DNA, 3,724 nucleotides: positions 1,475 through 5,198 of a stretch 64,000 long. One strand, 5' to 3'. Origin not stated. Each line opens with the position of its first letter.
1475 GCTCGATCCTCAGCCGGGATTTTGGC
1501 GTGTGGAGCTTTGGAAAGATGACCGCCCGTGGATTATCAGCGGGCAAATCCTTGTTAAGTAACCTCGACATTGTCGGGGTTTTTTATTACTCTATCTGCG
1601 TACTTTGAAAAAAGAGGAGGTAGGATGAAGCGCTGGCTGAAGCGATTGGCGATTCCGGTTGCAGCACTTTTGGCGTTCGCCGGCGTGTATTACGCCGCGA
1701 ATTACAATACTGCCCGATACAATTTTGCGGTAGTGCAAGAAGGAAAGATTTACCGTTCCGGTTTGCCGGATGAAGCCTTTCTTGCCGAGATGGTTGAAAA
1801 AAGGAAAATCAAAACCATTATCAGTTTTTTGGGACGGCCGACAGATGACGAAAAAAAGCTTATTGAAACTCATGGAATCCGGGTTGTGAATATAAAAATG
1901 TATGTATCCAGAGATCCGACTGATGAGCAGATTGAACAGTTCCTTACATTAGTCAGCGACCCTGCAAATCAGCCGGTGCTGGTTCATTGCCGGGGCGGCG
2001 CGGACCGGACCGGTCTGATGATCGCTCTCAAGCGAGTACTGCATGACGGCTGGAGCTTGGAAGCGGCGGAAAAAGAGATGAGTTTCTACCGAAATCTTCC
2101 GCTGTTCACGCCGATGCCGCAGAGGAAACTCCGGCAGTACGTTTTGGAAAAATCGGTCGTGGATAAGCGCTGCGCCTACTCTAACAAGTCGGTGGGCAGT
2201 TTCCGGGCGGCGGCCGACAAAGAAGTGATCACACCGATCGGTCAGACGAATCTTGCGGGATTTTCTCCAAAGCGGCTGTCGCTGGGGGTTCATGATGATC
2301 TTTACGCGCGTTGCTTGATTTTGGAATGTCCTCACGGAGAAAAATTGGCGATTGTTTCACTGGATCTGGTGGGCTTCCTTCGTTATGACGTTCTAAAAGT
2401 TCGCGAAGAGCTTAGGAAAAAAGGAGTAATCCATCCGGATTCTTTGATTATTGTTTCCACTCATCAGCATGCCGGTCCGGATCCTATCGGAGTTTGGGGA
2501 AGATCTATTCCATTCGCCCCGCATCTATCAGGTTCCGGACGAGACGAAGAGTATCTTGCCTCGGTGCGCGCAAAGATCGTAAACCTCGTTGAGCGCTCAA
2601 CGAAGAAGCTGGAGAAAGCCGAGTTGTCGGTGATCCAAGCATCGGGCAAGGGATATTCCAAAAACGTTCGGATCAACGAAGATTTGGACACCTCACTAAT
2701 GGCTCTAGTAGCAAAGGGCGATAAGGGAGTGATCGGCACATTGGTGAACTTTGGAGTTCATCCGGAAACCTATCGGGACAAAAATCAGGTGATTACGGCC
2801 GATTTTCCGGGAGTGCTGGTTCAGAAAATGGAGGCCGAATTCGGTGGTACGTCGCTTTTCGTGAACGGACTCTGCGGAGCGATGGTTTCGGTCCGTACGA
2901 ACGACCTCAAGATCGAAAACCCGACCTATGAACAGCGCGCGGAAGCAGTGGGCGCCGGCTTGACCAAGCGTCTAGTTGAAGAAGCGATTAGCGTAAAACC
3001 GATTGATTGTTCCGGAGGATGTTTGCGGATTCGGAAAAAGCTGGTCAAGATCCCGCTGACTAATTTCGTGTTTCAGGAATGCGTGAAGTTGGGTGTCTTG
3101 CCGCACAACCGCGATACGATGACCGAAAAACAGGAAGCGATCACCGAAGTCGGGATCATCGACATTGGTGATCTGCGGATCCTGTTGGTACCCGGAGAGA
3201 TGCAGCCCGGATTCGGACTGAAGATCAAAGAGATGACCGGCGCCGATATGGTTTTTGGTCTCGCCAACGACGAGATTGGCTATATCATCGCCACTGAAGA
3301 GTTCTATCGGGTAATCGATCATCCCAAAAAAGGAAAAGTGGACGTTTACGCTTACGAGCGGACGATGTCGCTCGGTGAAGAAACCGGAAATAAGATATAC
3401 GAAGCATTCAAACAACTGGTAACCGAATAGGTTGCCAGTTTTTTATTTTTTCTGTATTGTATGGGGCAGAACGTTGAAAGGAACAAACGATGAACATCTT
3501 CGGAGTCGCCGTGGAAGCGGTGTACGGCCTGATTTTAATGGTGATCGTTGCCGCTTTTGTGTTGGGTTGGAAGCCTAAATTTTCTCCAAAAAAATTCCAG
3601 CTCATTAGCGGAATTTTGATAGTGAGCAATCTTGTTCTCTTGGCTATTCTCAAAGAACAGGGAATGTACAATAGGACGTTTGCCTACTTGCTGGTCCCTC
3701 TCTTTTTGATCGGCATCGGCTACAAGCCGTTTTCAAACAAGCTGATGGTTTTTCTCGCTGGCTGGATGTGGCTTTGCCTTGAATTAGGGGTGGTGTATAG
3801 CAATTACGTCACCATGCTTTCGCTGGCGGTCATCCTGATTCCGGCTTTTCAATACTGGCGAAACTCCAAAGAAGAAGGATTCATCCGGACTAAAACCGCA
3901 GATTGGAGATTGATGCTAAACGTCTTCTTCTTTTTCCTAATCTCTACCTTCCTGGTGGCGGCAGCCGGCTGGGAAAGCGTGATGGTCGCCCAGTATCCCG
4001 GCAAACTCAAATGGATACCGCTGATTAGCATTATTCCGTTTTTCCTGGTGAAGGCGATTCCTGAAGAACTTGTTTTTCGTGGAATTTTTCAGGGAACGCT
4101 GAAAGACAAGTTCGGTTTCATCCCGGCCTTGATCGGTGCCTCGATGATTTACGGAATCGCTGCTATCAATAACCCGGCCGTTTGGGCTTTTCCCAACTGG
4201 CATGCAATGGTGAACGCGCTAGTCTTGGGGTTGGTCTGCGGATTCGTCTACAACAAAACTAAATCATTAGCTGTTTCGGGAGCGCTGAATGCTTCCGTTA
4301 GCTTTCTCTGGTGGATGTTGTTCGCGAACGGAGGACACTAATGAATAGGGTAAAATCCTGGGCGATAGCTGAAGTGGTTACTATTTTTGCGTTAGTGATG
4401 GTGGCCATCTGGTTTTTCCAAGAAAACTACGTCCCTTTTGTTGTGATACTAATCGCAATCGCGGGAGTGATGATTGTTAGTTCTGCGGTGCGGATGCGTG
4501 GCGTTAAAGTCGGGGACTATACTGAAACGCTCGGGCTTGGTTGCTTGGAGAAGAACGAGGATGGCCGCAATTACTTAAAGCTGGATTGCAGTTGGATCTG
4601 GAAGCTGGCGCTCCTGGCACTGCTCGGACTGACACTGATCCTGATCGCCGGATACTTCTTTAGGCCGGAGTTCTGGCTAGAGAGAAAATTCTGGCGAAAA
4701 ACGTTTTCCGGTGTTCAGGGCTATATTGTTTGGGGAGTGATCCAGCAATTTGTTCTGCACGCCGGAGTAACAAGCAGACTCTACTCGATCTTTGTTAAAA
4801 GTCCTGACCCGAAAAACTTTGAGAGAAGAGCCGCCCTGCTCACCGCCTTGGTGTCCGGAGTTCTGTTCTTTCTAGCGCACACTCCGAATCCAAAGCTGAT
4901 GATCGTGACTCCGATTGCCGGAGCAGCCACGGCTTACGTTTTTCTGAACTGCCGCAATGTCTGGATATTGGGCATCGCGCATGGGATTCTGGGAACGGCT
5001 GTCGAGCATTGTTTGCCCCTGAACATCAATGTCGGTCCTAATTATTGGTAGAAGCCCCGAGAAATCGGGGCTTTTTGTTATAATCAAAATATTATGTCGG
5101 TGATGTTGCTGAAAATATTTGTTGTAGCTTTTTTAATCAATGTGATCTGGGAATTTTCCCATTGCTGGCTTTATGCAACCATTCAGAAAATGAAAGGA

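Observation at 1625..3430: Unusual fusion: membrane-anchored PTP-like phosphatase domain joined to a neutral-ceramidase-like domain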

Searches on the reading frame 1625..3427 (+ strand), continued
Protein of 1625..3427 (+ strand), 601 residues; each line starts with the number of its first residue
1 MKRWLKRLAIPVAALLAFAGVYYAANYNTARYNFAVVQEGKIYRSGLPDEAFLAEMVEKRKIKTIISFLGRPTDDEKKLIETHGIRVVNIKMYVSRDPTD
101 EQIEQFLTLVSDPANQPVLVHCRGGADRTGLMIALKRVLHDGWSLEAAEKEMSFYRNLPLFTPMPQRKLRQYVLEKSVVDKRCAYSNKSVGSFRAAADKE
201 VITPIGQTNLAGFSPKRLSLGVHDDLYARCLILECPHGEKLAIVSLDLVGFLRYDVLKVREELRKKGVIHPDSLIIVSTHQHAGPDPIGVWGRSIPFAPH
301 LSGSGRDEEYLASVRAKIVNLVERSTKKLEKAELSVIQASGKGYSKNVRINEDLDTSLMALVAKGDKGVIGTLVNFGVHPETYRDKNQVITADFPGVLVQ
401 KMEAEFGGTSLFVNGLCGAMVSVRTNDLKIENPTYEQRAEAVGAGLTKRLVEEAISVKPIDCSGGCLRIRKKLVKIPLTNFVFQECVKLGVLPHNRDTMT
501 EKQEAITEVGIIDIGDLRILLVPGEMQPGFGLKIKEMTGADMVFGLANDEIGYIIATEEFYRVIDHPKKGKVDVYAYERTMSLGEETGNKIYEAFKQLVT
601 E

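Call 62: find_encoding_contigs(protein=P0017, flank=5000, max_places=2)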
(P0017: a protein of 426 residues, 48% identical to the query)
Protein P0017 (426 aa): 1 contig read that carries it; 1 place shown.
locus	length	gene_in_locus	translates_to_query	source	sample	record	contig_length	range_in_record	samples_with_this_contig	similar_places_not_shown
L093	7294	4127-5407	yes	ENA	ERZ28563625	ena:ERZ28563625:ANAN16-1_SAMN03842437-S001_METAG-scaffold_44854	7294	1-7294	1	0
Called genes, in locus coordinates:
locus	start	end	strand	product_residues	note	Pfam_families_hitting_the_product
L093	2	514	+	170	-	?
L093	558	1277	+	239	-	PF00005:ABC_tran, PF13304:AAA_21 (faint)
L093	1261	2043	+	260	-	PF00950:ABC-3, PF01032:FecCD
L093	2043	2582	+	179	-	-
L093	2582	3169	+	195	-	PF01551:Peptidase_M23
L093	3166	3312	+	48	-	-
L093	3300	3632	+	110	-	-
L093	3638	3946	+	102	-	PF00829:Ribosomal_L21p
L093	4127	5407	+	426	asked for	PF04734:Ceramidase_alk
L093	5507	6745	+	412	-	PF02811:PHP (weak)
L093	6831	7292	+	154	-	?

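Call 63: find_encoding_contigs(protein=P0019, flank=5000, max_places=2)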
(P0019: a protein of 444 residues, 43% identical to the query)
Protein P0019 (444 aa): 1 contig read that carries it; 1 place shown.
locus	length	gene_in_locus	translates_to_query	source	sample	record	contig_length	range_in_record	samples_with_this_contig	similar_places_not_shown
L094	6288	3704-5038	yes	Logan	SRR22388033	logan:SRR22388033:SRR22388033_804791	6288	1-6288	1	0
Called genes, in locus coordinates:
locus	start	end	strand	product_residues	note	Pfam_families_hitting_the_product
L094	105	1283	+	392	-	PF00389:2-Hacid_dh, PF02826:2-Hacid_dh_C, PF13291:ACT_4 (weak)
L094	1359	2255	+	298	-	PF01073:3Beta_HSD, PF01370:Epimerase, PF02719:Polysacc_synt_2, PF04321:RmlD_sub_bind, PF05368:NmrA (weak), PF07993:NAD_binding_4 (faint), PF13460:NAD_binding_10, PF16363:GDP_Man_Dehyd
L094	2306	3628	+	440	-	PF02811:PHP (weak)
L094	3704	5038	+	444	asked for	PF04734:Ceramidase_alk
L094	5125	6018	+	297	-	PF02517:Rce1-like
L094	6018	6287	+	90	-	?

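Call 64: find_encoding_contigs(protein=P0024, flank=5000, max_places=2)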
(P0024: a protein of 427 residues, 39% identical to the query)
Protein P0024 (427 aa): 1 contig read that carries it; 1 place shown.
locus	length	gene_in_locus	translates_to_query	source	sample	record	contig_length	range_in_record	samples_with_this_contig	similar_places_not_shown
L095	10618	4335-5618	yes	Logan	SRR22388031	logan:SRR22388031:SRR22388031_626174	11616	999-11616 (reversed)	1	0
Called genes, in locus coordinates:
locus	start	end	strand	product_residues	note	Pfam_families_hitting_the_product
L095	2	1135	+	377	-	?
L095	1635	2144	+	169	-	PF18780:HNH_repeat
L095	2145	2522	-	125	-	PF00072:Response_reg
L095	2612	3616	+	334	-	PF02517:Rce1-like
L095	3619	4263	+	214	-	PF02517:Rce1-like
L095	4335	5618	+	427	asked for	PF04734:Ceramidase_alk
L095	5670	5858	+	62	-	PF03779:SPW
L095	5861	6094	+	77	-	PF00462:Glutaredoxin, PF13417:GST_N_3 (weak)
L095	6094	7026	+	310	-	PF00890:FAD_binding_2 (faint), PF01134:GIDA (faint), PF03486:HI0933_like (faint), PF07992:Pyr_redox_2, PF12831:FAD_oxidored (faint), PF13738:Pyr_redox_3, PF00070:Pyr_redox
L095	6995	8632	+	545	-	PF01565:FAD_binding_4, PF02913:FAD-oxidase_C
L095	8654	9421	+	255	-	-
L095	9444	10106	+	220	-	-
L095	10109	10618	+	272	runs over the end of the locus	PF01261:AP_endonuc_2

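Call 77: search_protein_families(library=padloc, proteins=[window:1625-3427:+], max_evalue=0.01)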
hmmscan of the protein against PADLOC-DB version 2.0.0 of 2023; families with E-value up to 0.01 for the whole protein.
window:1625-3427:+ (601 aa): 0 families

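Call 78: search_protein_families(library=phrogs, proteins=[window:1625-3427:+], max_evalue=0.001)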
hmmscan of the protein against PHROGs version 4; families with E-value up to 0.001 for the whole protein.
window:1625-3427:+ (601 aa): 1 family
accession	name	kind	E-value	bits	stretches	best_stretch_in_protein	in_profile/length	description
phrog_10650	-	other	1.9e-06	28.4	1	85-145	76-137/169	dual specificity phosphatase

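Call 79: find_related_loci(query=A1, collection=metagenome_contigs, flank=5000)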
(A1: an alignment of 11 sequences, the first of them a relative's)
Query A1 (601 aa) in metagenome_contigs; peptide patterns used: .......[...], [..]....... (x = any residue, [..] = any of these).
600 stretches matched a pattern (row limit reached: there are more); 409 encode a relative of the query (tblastn E <= 1e-3); the best 80 are kept; 80 distinct loci.
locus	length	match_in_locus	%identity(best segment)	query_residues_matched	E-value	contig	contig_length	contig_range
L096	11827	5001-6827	65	1-600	0e+0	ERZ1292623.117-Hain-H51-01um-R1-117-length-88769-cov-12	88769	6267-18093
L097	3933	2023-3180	49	192-601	3e-112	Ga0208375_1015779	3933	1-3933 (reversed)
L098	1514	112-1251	42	193-598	5e-87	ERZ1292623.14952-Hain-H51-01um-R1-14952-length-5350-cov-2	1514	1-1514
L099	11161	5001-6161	36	192-599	3e-75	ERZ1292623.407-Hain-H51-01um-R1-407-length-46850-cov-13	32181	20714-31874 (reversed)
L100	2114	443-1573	33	210-601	1e-55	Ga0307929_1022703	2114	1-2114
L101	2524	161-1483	30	190-601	3e-50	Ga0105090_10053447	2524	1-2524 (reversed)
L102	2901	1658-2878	31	166-597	4e-49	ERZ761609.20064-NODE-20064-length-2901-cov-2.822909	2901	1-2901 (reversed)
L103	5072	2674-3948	33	199-598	4e-49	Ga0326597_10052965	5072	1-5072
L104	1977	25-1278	32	210-598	1e-49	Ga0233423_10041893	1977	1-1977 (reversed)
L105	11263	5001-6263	32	210-601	4e-48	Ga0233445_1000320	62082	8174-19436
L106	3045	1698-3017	31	190-601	3e-48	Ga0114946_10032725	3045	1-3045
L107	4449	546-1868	31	190-601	4e-48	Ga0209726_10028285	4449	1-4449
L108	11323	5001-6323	30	190-601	6e-48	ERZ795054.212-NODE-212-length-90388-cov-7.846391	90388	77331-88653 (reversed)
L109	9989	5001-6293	31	193-599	2e-47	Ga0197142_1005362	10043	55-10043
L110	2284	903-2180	32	199-599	7e-48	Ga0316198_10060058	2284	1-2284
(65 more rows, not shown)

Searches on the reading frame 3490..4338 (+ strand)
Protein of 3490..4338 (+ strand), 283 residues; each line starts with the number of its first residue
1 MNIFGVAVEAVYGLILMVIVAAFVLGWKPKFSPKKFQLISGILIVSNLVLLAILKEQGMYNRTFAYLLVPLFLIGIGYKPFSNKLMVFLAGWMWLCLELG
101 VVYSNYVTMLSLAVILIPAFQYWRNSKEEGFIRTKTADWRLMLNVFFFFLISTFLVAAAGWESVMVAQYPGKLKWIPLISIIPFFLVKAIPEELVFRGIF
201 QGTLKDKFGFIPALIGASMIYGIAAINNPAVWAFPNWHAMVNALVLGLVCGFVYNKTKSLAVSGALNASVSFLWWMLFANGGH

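Call 3: search_protein_families(library=pfam, proteins=[window:3490-4338:+], max_evalue=0.1)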
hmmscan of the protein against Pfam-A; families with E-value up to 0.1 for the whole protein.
window:3490-4338:+ (283 aa): 1 family
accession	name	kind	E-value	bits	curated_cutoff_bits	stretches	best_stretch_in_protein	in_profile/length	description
PF02517.21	Rce1-like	-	2.5e-15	57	22.4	1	176-266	3-86/93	Type II CAAX prenyl endopeptidase Rce1-like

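Call 21: search_protein_families(library=ncbifam, proteins=[window:3490-4338:+], max_evalue=0.01)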
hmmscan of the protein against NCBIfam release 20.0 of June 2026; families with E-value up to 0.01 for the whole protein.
window:3490-4338:+ (283 aa): 5 families
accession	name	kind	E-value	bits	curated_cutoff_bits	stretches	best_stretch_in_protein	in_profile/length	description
NF041647.1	ABC_perm_CPBP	equivalog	8.8e-06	24.7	435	1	85-263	452-619/636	ABC transporter permease subunit/CPBP intramembrane protease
NF040674.1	CPBP_fam_MrtP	equivalog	0.00012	21.6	250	1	172-219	241-287/354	myxosortase MrtP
NF040589.1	CPBP_Synerg_MrtS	equivalog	0.00041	20.6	130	1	134-276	33-164/170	Synerg-CTERM system glutamic-type intramembrane protease MrtS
NF033192.3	CPBP_JDVT_MrtJ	equivalog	0.00042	20.9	75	1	185-270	5-91/98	JDVT-CTERM system glutamic-type intramembrane protease MrtJ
NF040594.1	CPBP_fam_MrtC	equivalog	0.0068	16.2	195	1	151-220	86-158/221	myxosortase MrtC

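Call 77: search_protein_families(library=padloc, proteins=[window:3490-4338:+], max_evalue=0.01)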
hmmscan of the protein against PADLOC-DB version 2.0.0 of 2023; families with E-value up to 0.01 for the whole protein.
window:3490-4338:+ (283 aa): 0 families

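Call 78: search_protein_families(library=phrogs, proteins=[window:3490-4338:+], max_evalue=0.001)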
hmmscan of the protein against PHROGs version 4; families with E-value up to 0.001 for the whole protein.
window:3490-4338:+ (283 aa): 0 families

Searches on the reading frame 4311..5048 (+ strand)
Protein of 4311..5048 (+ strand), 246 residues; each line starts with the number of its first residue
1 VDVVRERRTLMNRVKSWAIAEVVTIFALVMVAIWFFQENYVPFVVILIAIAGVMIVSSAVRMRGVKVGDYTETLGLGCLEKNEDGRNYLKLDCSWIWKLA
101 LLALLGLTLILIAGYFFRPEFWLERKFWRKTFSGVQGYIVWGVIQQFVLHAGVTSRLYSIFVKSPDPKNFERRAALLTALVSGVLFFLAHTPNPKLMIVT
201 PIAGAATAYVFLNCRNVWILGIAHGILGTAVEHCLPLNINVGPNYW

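Call 3: search_protein_families(library=pfam, proteins=[window:4311-5048:+], max_evalue=0.1)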
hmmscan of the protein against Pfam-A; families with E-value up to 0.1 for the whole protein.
window:4311-5048:+ (246 aa): 3 families
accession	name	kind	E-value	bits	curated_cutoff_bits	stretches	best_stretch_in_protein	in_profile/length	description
PF02517.21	Rce1-like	-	7.5e-06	26.6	22.4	1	170-226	31-89/93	Type II CAAX prenyl endopeptidase Rce1-like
PF10754.15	DUF2569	-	0.044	14.7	26.5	0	16-59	56-100/143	Protein of unknown function (DUF2569)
PF19885.4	DUF6358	-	0.089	13.5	28.4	0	23-56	13-46/61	Family of unknown function (DUF6358)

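Call 21: search_protein_families(library=ncbifam, proteins=[window:4311-5048:+], max_evalue=0.01)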
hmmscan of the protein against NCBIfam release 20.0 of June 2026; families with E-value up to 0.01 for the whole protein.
window:4311-5048:+ (246 aa): 0 families

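Call 77: search_protein_families(library=padloc, proteins=[window:4341-5048:+], max_evalue=0.01)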
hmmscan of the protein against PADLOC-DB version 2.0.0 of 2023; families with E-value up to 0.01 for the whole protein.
window:4341-5048:+ (236 aa): 0 families

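Call 78: search_protein_families(library=phrogs, proteins=[window:4341-5048:+], max_evalue=0.001)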
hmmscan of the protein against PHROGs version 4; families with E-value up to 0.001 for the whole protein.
window:4341-5048:+ (236 aa): 0 families
